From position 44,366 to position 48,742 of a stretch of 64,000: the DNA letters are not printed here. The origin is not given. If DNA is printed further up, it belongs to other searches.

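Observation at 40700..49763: Possible T9SS core module: TonB-dependent-like barrel, 1358-aa CTD protein (PorU candidate) and PorV-like barrel in one same-strand array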

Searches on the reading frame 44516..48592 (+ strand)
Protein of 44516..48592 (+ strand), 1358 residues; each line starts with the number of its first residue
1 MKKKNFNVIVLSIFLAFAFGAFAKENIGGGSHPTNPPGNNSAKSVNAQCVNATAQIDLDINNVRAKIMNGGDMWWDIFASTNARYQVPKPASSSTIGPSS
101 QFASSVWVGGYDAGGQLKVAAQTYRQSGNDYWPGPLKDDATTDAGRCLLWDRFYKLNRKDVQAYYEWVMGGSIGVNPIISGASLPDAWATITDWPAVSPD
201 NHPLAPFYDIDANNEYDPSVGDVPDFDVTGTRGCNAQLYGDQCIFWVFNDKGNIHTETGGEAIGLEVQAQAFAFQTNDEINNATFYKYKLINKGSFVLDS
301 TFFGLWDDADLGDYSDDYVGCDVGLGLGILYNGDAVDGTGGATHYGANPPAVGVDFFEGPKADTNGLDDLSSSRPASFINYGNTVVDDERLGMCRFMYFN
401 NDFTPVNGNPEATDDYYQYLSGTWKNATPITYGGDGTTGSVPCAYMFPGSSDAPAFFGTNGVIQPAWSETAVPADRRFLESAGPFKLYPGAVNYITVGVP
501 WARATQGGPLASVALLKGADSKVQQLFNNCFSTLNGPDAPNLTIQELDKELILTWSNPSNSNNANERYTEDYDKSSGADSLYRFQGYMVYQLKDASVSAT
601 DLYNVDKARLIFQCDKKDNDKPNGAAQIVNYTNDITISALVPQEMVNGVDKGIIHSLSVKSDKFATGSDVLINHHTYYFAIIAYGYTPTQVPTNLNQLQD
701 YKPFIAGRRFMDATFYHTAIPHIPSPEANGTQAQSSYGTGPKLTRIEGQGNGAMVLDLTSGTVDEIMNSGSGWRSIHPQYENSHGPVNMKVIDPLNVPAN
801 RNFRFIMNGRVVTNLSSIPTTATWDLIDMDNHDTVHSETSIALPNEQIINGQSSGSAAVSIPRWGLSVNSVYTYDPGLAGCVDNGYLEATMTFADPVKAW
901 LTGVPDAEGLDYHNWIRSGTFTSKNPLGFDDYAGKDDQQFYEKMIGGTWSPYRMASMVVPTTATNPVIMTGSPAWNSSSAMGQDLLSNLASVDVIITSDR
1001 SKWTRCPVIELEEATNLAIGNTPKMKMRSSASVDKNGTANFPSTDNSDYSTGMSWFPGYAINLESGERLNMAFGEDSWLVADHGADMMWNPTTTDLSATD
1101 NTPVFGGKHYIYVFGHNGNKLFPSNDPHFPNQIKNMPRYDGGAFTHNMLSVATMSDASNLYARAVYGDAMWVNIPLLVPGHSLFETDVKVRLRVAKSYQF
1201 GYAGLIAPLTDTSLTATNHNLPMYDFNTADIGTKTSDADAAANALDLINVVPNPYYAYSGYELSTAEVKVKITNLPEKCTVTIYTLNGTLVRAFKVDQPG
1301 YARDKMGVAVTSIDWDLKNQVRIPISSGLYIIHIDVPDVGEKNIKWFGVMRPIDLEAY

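Call 3: search_protein_families(library=pfam, proteins=[window:44516-48592:+], max_evalue=0.01)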
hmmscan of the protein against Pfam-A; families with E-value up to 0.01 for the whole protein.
window:44516-48592:+ (1358 aa): 0 families

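Call 4: search_protein_families(library=ncbifam, proteins=[window:44516-48592:+], max_evalue=0.01)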
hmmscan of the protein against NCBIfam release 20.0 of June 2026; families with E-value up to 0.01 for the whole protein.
window:44516-48592:+ (1358 aa): 1 family
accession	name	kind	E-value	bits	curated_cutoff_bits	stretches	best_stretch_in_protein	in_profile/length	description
NF052228.1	T9SS_PorZ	equivalog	3.5e-05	22.5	260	1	1236-1341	661-747/757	type IX secretion system anionic LPS delivery protein PorZ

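Call 9: find_homologous_proteins(query=window:44516-48592:+)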
Query window:44516-48592:+ (1358 aa): 7326 proteins with E <= 0.001 among 8000 candidates; the best 120 are listed.
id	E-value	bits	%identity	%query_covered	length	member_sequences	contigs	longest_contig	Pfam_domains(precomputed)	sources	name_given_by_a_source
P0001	0.0e+0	2575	80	100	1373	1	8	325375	-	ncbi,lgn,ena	-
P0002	0.0e+0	2478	77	100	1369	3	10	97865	-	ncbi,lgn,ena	-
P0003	0.0e+0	2388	75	100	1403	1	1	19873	-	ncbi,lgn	-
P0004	0.0e+0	2089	66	100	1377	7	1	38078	-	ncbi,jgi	ncbi:MAG: T9SS C-terminal target domain-containing protein [Bacteroidota bacterium]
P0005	0.0e+0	2080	66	100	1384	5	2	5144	-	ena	-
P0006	0.0e+0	2067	67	100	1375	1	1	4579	-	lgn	-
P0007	0.0e+0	2056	66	100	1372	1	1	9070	-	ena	-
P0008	0.0e+0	2054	66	100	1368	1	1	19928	-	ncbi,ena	-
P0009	0.0e+0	2006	65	100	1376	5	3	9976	-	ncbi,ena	-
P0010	0.0e+0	1959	64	100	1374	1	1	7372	-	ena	-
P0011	0.0e+0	1874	61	100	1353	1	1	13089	-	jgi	jgi:hypothetical protein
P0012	0.0e+0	1852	62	100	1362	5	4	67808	-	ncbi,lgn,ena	-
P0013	0.0e+0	1852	60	100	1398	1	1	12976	-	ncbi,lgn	-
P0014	0.0e+0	1837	59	100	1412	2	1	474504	-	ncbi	ncbi:MAG: hypothetical protein V4608_00345 [Bacteroidota bacterium]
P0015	0.0e+0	1826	60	100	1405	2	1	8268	-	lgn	-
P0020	0.0e+0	1793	59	99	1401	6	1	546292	-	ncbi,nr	ncbi:MAG: hypothetical protein Q7W13_04205 [Bacteroidia bacterium]|nr:hypothetical protein [Bacteroi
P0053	0.0e+0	1721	57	100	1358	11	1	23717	-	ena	-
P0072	0.0e+0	1688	56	100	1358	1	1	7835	-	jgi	-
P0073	0.0e+0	1687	57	100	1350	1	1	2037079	-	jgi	jgi:hypothetical protein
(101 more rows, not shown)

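Call 11: search_solved_structures(query=window:44516-48592:+, max_evalue=1)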
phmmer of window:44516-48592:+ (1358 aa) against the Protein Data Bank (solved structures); distinct sequences matched with E-value up to 1: 0.

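Call 15: find_encoding_contigs(protein=P0073, flank=10000, max_places=2)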
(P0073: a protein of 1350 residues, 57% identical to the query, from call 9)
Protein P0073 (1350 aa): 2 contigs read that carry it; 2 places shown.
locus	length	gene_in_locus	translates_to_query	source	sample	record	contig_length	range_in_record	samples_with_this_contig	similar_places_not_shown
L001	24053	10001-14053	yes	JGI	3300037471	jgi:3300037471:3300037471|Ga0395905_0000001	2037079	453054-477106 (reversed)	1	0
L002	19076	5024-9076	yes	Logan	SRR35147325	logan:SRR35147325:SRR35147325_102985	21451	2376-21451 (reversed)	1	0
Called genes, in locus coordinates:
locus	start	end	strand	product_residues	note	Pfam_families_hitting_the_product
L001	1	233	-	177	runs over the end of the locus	PF13521:AAA_28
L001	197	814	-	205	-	PF04973:NMN_transporter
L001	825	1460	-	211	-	PF02581:TMP-TENI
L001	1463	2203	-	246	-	PF01884:PcrB, PF05690:ThiG (weak), PF00977:His_biosynth, PF01180:DHO_dh (weak)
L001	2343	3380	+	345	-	-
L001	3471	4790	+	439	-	PF05221:AdoHcyase, PF13241:NAD_binding_7 (faint), PF05221:AdoHcyase, PF02826:2-Hacid_dh_C, PF00670:AdoHcyase_NAD, PF01488:Shikimate_DH (faint), PF07991:KARI_N (weak)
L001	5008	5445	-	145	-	-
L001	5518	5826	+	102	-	-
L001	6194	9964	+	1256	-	PF13620:CarboxypepD_reg, PF13715:CarbopepD_reg_2 (weak), PF07715:Plug (weak), PF00593:TonB_dep_Rec_b-barrel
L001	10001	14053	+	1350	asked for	-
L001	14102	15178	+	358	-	PF19572:PorV (faint)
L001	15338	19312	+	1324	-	-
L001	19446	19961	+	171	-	PF03449:GreA_GreB_N, PF01272:GreA_GreB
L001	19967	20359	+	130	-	PF11969:DcpS_C, PF01230:HIT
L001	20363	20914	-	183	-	PF02075:RuvC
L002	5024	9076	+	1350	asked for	-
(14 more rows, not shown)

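Call 16: find_encoding_contigs(protein=P0020, flank=10000, max_places=2)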
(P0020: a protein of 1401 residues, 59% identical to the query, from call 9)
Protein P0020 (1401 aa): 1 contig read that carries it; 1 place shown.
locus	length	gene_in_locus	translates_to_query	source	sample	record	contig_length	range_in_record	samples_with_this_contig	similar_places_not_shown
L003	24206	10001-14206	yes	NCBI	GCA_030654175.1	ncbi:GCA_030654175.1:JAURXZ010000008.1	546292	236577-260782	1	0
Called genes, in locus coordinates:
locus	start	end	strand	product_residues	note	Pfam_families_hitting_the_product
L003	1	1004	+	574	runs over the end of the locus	PF00085:Thioredoxin, PF03190:Thioredox_DsbH, PF13098:Thioredoxin_2, PF13899:Thioredoxin_7, PF00691:OmpA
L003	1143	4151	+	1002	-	PF02518:HATPase_c (faint), PF07494:Reg_prop (weak), PF07495:Y_Y_Y, PF06580:His_kinase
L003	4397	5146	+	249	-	PF00072:Response_reg, PF04397:LytTR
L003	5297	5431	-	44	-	-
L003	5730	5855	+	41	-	-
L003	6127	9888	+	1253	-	PF13620:CarboxypepD_reg, PF13715:CarbopepD_reg_2, PF07715:Plug, PF00593:TonB_dep_Rec_b-barrel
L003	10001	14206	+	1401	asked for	-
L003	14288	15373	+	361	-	-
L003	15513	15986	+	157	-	PF03449:GreA_GreB_N, PF01272:GreA_GreB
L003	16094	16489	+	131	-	PF11969:DcpS_C, PF01230:HIT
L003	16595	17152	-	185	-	PF02075:RuvC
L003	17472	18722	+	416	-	PF12911:OppC_N, PF00528:BPD_transp_1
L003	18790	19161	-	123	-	PF11325:DUF3127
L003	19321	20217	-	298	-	PF01613:Flavin_Reduct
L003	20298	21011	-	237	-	PF01596:Methyltransf_3, PF05175:MTS, PF05971:Methyltransf_10 (weak), PF06325:PrmA, PF13847:Methyltransf_31, PF08242:Methyltransf_12 (weak), PF13649:Methyltransf_25, PF01170:UPF0020 (weak), +1 more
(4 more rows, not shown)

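Call 21: search_solved_structures(query=A1, max_evalue=10, show_alignments=2)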
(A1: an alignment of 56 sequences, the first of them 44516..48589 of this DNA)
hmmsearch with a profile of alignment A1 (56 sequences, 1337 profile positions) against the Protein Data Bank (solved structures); distinct sequences matched with E-value up to 10: 0.
